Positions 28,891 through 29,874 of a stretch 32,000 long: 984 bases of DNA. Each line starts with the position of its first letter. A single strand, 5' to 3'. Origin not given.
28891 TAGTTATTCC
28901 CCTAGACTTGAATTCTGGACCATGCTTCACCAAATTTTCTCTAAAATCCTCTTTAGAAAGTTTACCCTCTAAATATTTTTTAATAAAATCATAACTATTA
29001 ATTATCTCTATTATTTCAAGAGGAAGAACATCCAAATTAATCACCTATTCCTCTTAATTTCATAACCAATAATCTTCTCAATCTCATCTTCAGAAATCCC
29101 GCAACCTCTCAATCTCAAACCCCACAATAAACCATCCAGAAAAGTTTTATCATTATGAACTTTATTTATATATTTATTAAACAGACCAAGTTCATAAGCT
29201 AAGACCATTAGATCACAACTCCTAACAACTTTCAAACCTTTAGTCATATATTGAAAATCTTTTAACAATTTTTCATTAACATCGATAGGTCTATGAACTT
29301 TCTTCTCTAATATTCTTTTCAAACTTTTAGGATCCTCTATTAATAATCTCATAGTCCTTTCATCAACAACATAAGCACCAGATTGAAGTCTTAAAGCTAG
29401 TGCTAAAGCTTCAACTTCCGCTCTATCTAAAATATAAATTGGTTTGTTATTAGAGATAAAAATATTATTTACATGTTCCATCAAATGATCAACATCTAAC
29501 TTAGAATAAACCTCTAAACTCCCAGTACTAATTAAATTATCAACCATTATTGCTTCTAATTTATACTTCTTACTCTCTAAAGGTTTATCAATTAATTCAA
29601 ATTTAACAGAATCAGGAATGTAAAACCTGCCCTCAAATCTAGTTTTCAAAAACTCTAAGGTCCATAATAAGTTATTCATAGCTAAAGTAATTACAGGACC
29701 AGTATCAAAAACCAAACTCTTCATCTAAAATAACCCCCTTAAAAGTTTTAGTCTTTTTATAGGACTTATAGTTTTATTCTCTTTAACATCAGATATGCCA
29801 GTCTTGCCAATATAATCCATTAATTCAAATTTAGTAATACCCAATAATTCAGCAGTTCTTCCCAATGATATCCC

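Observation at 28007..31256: Tightly coupled four-gene cassette: glycine-zipper membrane protein, HTH, PIN-like and Fic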

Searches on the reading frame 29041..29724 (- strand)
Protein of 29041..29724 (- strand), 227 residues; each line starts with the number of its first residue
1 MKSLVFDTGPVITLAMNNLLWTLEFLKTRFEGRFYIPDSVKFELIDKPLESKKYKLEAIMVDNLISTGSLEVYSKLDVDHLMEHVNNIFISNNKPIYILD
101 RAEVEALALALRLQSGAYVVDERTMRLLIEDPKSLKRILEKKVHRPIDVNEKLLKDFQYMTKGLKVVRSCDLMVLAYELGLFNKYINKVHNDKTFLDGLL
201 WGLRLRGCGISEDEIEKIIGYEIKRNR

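Call 3: search_protein_families(library=pfam, proteins=[window:29041-29724:-], max_evalue=1)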
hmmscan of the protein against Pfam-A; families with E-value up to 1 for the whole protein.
window:29041-29724:- (227 aa): 1 family
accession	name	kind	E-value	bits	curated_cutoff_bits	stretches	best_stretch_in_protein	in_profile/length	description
PF13611.12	Peptidase_S76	-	0.15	12.9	27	1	73-107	30-64/121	Serine peptidase of plant viral polyprotein, P1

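Call 4: search_protein_families(library=ncbifam, proteins=[window:29041-29724:-], max_evalue=1)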
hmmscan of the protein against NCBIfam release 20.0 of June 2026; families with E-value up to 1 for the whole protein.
window:29041-29724:- (227 aa): 0 families

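Call 5: search_protein_families(library=padloc, proteins=[window:29041-29724:-], max_evalue=1)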
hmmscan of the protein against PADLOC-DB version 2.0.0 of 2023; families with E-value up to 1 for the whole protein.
window:29041-29724:- (227 aa): 3 families
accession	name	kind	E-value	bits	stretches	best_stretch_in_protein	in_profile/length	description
PDLC05071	PDC-S70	-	3.7e-05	21.9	1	3-126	2-102/161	-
PDLC05073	PDC-S70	-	8.3e-05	20.5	1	3-126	2-103/162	-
PDLC05068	PDC-S70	-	0.00039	19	1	95-126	72-103/125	-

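Call 9: find_encoding_contigs(protein=window:29041-29724:-, flank=10000, max_places=10)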
Protein window:29041-29724:- (227 aa): 4 contigs read that carry it; 3 places shown.
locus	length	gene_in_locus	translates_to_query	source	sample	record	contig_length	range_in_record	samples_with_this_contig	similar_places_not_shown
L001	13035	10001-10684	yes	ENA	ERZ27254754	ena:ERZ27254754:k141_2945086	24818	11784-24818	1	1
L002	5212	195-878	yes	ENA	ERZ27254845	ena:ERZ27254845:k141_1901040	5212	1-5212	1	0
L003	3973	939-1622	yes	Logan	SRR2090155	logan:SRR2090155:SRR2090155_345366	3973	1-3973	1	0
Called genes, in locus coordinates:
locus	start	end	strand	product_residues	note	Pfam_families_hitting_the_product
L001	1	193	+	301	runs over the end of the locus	PF00089:Trypsin (faint), PF13365:Trypsin_2 (weak)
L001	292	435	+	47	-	-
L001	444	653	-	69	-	PF01246:Ribosomal_L24e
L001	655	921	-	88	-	PF01200:Ribosomal_S28e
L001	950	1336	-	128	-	PF01248:Ribosomal_L7Ae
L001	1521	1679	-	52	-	-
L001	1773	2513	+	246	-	PF24387:AEP-like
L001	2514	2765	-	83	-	-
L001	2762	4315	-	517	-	PF02355:SecD_SecF_C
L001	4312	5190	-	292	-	PF02355:SecD_SecF_C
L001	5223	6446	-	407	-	PF04116:FA_hydroxylase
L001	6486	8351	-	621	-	PF00270:DEAD (faint), PF04851:ResIII (faint), PF00271:Helicase_C (faint), PF06733:DEAD_2, PF13307:Helicase_C_2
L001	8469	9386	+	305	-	-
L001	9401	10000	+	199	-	-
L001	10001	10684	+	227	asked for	PF11848:DUF3368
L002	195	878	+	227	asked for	PF11848:DUF3368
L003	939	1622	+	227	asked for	PF11848:DUF3368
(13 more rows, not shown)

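Call 10: search_solved_structures(query=window:29041-29724:-, max_evalue=10)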
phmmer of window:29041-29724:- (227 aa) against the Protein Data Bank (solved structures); distinct sequences matched with E-value up to 10: 3.
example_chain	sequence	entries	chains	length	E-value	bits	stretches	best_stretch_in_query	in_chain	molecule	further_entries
6b5d_A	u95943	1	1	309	0.075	15.9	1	6-66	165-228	Meiotic spindle formation protein mei-1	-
5wc0_A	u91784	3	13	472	0.15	14.9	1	6-66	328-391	Meiotic spindle formation protein mei-1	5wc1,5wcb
6ugd_A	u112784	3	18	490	0.16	14.9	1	6-66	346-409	Meiotic spindle formation protein mei-1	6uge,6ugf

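Call 13: find_homologous_proteins(query=window:29041-29724:-, max_evalue=0.001)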
Query window:29041-29724:- (227 aa): 429 proteins with E <= 0.001 among 1292 candidates; the best 120 are listed.
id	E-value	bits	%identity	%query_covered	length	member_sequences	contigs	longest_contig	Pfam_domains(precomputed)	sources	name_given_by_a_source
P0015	2.7e-142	490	99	100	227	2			PF11848.14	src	-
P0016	1.0e-82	295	63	99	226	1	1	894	PF11848.14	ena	-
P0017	1.7e-82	294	61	99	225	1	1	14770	PF11848.14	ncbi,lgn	-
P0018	2.4e-81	291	58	100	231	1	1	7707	PF11848.14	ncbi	-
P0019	3.5e-80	287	59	99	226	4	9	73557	PF11848.14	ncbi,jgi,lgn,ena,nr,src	ncbi:MAG TPA: hypothetical protein VJI68_00750 [Candidatus Nanoarchaeia archaeon]|nr:hypothetical pr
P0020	3.6e-80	287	60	99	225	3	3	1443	PF11848.14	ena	-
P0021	4.6e-79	283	61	99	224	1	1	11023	PF11848.14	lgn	-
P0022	7.6e-77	276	60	99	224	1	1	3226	PF11848.14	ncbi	-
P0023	8.9e-77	276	56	99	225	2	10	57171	PF11848.14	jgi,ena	-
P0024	1.0e-76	275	59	99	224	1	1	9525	PF11848.14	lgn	-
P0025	3.0e-76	274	61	99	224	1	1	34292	PF11848.14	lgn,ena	-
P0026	5.2e-76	273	57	100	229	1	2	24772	PF11848.14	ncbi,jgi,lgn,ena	-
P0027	6.4e-76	273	58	99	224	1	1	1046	PF11848.14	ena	-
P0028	7.3e-76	273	55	100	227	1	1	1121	PF11848.14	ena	-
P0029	8.6e-76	272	53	99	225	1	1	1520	PF11848.14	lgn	-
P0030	9.6e-76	272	57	99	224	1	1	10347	PF11848.14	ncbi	-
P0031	4.1e-75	270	58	99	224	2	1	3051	PF11848.14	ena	-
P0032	1.2e-74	269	57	99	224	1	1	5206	PF11848.14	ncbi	-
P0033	2.5e-74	268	52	99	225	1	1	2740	PF11848.14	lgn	-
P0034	2.9e-74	267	54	99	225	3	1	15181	PF11848.14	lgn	-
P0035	7.1e-74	266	55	99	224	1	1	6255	PF11848.14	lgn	-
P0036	1.3e-73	265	54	99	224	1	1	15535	PF11848.14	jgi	jgi:predicted nucleic acid-binding protein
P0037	4.3e-73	264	56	99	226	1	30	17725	PF11848.14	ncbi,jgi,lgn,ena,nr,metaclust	ncbi:hypothetical protein J4230_03995 [Candidatus Woesearchaeota archaeon]|nr:hypothetical protein [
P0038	8.0e-73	263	55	99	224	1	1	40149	PF11848.14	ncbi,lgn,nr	ncbi:hypothetical protein HYU23_04540 [Candidatus Woesearchaeota archaeon]|nr:hypothetical protein [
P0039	9.8e-73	262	56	93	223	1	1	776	PF11848.14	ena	-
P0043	1.1e-70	256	52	99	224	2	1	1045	PF11848.14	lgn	-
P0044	6.2e-70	253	54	99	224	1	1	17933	PF11848.14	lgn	-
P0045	2.1e-69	252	54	99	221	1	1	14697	PF11848.14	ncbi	-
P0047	2.3e-69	251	52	99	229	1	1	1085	PF11848.14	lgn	-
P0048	4.0e-69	251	54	99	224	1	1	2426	PF11848.14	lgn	-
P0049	1.1e-68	249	55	96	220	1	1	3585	PF11848.14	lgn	-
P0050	2.1e-68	248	52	99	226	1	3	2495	PF11848.14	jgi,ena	-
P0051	1.2e-67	246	53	99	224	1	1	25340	PF11848.14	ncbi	-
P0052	1.9e-67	245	53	98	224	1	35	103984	PF11848.14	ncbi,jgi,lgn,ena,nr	ncbi:hypothetical protein J4440_03700 [Candidatus Woesearchaeota archaeon]|nr:hypothetical protein [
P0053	6.7e-67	243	56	96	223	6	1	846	PF11848.14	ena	-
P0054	1.7e-66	242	53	98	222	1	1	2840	PF11848.14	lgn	-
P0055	2.2e-66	242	53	98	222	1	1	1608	PF11848.14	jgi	-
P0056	1.0e-65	239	52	99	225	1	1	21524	PF11848.14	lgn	-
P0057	1.1e-65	239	52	95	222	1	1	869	PF11848.14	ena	-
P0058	9.5e-65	236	51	98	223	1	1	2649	PF11848.14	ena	-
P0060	3.5e-64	234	50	98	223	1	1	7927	PF11848.14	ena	-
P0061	3.9e-64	234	53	96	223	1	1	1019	PF11848.14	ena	-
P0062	5.1e-64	234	50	98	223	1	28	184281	PF11848.14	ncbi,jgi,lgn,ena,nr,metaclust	ncbi:hypothetical protein J4476_05120 [Candidatus Woesearchaeota archaeon]|nr:MAG: hypothetical prot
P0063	7.3e-64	233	50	98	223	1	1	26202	PF11848.14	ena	-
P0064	1.3e-63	233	52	99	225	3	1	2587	PF11848.14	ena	-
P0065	1.4e-63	232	50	98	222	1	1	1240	PF11848.14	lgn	-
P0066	1.8e-63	232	50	98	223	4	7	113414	PF11848.14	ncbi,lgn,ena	ncbi:MAG: hypothetical protein AABX19_01305 [Nanoarchaeota archaeon]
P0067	4.5e-63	231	50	98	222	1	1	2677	PF11848.14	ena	-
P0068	4.6e-63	231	52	98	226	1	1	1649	PF11848.14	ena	-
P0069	4.8e-63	231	52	96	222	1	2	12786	PF11848.14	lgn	-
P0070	5.3e-63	231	52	96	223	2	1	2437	PF11848.14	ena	-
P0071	6.5e-63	230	50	98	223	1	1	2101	PF11848.14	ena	-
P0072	1.3e-62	229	50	96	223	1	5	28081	PF11848.14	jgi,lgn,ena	-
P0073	1.5e-62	229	49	97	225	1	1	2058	PF11848.14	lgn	-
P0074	2.0e-62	229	52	98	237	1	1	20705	PF11848.14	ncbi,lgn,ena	-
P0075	2.7e-62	228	53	96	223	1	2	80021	PF11848.14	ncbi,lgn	-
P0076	1.9e-61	226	50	96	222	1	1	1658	PF11848.14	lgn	-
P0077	4.3e-61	224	48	98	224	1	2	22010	PF11848.14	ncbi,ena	-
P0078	1.3e-60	223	53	96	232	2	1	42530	PF11848.14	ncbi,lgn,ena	-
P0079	1.7e-60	222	49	98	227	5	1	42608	PF11848.14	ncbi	-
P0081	1.9e-60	222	49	96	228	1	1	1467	PF11848.14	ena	-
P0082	2.2e-60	222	50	99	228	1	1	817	PF11848.14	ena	-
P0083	2.6e-60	222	51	99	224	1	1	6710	PF11848.14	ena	-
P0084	3.4e-60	221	51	98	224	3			PF11848.14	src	-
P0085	4.0e-60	221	49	96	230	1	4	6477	PF11848.14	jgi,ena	-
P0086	4.2e-60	221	50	98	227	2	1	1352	PF11848.14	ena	-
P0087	4.4e-60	221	49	98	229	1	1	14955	PF11848.14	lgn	-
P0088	5.0e-60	221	50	96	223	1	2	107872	PF11848.14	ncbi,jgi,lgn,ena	-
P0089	6.5e-60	220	51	96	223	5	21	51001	PF11848.14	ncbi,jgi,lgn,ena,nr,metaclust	ncbi:MAG TPA: hypothetical protein VFE88_03740 [Candidatus Nanoarchaeia archaeon]|nr:hypothetical pr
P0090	7.1e-60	220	50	96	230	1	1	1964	PF11848.14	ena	-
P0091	1.0e-59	220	51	96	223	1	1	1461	PF11848.14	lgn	-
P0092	1.2e-59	220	49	96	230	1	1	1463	PF11848.14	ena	-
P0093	1.4e-59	219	48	99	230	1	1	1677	PF11848.14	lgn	-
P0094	1.5e-59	219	50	96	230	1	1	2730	PF11848.14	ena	-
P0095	1.6e-59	219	49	98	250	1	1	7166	PF11848.14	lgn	-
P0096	1.8e-59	219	49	97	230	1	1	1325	PF11848.14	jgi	jgi:predicted nucleic acid-binding protein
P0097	1.8e-59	219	46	99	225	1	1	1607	PF11848.14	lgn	-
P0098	2.1e-59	219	50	98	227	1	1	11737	PF11848.14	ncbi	-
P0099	2.2e-59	219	49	96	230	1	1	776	PF11848.14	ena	-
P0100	2.7e-59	218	50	98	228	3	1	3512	PF11848.14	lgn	-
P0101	2.7e-59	218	49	96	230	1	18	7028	PF11848.14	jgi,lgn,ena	-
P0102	3.0e-59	218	49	98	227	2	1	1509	PF05565.17,PF11848.14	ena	-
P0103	3.9e-59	218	51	98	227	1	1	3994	PF11848.14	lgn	-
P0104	4.4e-59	218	48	98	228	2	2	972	PF11848.14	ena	-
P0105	5.7e-59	217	49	98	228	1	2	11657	PF11848.14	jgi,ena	-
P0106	6.1e-59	217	48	98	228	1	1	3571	PF11848.14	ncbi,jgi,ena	-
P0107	8.7e-59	217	48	98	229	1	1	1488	PF11848.14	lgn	-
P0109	1.2e-58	216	47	96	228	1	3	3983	PF11848.14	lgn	-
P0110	1.2e-58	216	45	99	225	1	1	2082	PF11848.14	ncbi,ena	-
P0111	1.3e-58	216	46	97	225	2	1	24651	PF11848.14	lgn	-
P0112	1.3e-58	216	45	98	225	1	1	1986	PF11848.14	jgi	-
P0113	1.5e-58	216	48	92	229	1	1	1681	PF11848.14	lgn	-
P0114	1.9e-58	216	49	98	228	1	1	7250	PF11848.14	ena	-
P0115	2.2e-58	216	47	98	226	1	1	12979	PF11848.14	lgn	-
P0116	2.3e-58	215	47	98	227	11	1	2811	PF11848.14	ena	-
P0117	2.3e-58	215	49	96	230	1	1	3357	PF11848.14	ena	-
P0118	3.7e-58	215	49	92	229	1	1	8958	PF11848.14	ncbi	ncbi:MAG: hypothetical protein V1815_02085 [Candidatus Woesearchaeota archaeon]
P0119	3.8e-58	215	48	96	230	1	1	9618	PF11848.14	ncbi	-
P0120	4.4e-58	214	47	98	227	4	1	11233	PF11848.14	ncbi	-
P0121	4.9e-58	214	50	96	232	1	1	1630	PF11848.14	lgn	-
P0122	6.3e-58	214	47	99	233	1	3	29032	PF11848.14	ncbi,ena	-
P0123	6.7e-58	214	45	99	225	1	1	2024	PF11848.14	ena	-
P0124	8.4e-58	214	48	98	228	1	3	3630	PF11848.14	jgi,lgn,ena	jgi:predicted nucleic acid-binding protein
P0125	1.3e-57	213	45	99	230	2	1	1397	PF11848.14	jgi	jgi:hypothetical protein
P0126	1.3e-57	213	47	99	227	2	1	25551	PF11848.14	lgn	-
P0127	1.5e-57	213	48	96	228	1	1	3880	PF11848.14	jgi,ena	-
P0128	1.9e-57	212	51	96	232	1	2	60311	PF11848.14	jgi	-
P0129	2.3e-57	212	50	96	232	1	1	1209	PF11848.14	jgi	-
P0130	2.5e-57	212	48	98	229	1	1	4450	PF11848.14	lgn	-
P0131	3.2e-57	212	47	98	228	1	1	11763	PF11848.14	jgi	jgi:predicted nucleic acid-binding protein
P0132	3.5e-57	212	48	96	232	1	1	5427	PF11848.14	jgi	jgi:predicted nucleic acid-binding protein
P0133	3.8e-57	211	48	98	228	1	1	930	PF11848.14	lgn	-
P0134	4.0e-57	211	48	98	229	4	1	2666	PF11848.14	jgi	-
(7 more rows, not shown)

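Call 18: find_encoding_contigs(protein=P0062, flank=5000, max_places=2)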
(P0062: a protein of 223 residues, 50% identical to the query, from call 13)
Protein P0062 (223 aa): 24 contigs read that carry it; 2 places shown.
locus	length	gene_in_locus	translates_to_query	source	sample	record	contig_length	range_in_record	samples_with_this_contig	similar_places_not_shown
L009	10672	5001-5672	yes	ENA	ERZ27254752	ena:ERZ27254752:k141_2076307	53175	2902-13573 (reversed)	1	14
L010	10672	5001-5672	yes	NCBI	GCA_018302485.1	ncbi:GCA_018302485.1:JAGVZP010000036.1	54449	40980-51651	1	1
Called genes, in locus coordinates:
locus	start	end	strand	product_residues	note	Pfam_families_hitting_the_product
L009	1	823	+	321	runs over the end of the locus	-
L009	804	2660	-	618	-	PF00270:DEAD (faint), PF04851:ResIII (weak), PF06733:DEAD_2, PF13307:Helicase_C_2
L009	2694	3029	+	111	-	-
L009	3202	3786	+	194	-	-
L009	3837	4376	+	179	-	-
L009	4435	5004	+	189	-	-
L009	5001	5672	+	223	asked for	PF11848:DUF3368 (faint)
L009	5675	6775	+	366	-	PF01490:Aa_trans (weak), PF03222:Trp_Tyr_perm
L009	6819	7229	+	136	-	-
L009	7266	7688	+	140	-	PF08570:DUF1761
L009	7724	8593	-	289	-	-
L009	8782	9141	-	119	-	-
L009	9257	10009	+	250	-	PF01978:TrmB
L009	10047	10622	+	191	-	PF13412:HTH_24 (weak), PF01909:NTP_transf_2 (weak), PF18765:Polbeta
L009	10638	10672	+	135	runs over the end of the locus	-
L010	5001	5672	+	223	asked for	PF11848:DUF3368 (faint)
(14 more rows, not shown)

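Call 19: find_encoding_contigs(protein=P0052, flank=5000, max_places=2)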
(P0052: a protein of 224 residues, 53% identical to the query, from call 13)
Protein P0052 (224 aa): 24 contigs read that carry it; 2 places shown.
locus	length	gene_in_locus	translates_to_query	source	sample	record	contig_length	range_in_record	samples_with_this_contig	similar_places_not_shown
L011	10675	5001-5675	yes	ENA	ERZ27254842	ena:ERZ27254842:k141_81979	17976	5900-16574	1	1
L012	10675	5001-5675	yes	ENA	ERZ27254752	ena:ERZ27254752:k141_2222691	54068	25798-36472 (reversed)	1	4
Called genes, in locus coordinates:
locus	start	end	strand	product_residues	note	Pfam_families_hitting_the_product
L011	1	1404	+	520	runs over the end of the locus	PF00085:Thioredoxin, PF13098:Thioredoxin_2 (faint)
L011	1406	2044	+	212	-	-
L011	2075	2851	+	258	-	PF22025:ThiI_fer, PF02568:ThiI (faint), PF02926:THUMP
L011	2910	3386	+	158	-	-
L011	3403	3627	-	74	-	-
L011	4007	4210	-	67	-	-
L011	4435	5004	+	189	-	-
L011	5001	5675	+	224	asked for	PF11848:DUF3368 (weak)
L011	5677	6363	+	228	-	PF01872:RibD_C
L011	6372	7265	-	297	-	PF05569:Peptidase_M56 (faint), PF01435:Peptidase_M48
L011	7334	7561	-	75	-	PF13396:PLDc_N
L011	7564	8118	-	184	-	PF04011:LemA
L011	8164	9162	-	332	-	-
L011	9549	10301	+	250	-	-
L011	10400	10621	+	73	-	PF02697:VAPB_antitox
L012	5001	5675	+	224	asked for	PF11848:DUF3368 (weak)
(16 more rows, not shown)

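Call 20: find_encoding_contigs(protein=P0066, flank=5000, max_places=2)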
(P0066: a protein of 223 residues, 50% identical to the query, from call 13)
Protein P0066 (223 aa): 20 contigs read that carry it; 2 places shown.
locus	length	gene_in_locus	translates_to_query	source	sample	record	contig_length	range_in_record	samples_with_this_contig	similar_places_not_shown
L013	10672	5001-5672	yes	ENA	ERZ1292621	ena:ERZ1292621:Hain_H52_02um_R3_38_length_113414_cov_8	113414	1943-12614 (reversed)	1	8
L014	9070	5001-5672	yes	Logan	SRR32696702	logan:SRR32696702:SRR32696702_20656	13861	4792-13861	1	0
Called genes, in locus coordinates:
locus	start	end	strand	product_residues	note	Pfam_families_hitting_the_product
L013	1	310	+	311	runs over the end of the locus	-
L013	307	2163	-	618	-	PF00270:DEAD (faint), PF04851:ResIII (weak), PF06733:DEAD_2, PF13307:Helicase_C_2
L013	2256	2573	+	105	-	-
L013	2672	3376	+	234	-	-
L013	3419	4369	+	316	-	-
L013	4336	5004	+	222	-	-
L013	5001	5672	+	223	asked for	PF11848:DUF3368 (faint)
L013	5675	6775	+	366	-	PF01490:Aa_trans, PF03222:Trp_Tyr_perm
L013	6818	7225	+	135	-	-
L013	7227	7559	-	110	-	-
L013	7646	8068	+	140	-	PF08570:DUF1761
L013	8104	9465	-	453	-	-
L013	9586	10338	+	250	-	PF01978:TrmB, PF13730:HTH_36 (faint)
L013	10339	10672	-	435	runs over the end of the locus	-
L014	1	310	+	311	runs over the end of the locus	-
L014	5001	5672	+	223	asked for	PF11848:DUF3368 (faint)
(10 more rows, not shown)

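Call 21: find_encoding_contigs(protein=P0088, flank=5000, max_places=2)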
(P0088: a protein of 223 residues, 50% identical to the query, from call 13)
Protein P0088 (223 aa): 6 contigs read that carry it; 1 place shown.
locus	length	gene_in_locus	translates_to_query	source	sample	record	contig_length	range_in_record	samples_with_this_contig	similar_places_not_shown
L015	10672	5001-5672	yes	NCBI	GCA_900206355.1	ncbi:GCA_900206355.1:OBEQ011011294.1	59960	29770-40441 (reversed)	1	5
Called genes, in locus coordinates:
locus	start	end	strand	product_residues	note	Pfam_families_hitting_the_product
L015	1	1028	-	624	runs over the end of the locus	PF00270:DEAD (weak), PF04851:ResIII (weak), PF25199:nSTAND_NTPase5 (faint), PF06733:DEAD_2, PF13307:Helicase_C_2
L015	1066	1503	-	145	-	-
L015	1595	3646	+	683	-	PF03477:ATP-cone, PF00317:Ribonuc_red_lgN, PF02867:Ribonuc_red_lgC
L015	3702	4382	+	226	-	-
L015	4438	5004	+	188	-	-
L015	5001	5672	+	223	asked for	PF11848:DUF3368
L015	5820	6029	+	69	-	PF13280:WYL (weak)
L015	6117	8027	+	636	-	PF00801:PKD, PF18911:PKD_4, PF00801:PKD, PF18911:PKD_4, PF22352:K319L-like_PKD (weak)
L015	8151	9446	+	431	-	-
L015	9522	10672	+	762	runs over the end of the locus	PF06280:fn3_5 (faint), PF11614:FixG_C (faint), PF22544:HYDIN_VesB_CFA65-like_Ig (faint), PF17766:fn3_6 (faint)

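Call 28: search_solved_structures(query=A1, max_evalue=10, show_alignments=2)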
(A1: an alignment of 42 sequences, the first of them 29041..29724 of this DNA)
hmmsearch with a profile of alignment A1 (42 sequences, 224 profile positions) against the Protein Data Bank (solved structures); distinct sequences matched with E-value up to 10: 20.
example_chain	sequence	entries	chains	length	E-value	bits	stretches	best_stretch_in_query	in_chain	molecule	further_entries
2y0m_A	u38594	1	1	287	0.084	15.9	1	6-64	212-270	PROBABLE HISTONE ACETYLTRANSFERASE MYST1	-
4dnc_A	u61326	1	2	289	0.085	15.9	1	6-64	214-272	Histone acetyltransferase KAT8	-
3tob_A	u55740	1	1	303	0.091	15.8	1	6-64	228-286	histone acetyltransferase MYST1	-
3toa_A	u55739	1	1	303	0.091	15.8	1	6-64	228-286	histone acetyltransferase MYST1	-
5j8c_A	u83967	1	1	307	0.093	15.7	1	6-64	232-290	Histone acetyltransferase KAT8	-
5j8f_A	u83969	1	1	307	0.095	15.7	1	6-64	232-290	Histone acetyltransferase KAT8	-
6pd8_A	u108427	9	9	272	0.096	15.7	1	7-64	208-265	Histone acetyltransferase KAT8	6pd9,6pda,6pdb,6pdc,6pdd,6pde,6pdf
6oin_A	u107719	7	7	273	0.096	15.7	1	7-64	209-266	Histone acetyltransferase KAT8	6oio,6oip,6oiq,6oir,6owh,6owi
25vx_A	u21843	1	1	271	0.096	15.7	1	7-64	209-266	Histone acetyltransferase KAT8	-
29tm_AAA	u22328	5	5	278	0.098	15.7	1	7-64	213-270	Histone acetyltransferase KAT8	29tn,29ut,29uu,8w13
2pq8_A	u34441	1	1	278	0.099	15.6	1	7-64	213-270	Probable histone acetyltransferase MYST1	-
3qah_A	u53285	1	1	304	0.11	15.5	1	6-64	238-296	Probable histone acetyltransferase MYST1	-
22tg_A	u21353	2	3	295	0.11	15.5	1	7-64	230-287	Histone acetyltransferase KAT8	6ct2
6ba2_A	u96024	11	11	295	0.11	15.5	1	7-64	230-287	Histone acetyltransferase KAT8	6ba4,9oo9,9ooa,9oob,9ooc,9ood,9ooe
2giv_A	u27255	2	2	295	0.11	15.5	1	7-64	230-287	Probable histone acetyltransferase MYST1 | Histone acetyltransferase KAT8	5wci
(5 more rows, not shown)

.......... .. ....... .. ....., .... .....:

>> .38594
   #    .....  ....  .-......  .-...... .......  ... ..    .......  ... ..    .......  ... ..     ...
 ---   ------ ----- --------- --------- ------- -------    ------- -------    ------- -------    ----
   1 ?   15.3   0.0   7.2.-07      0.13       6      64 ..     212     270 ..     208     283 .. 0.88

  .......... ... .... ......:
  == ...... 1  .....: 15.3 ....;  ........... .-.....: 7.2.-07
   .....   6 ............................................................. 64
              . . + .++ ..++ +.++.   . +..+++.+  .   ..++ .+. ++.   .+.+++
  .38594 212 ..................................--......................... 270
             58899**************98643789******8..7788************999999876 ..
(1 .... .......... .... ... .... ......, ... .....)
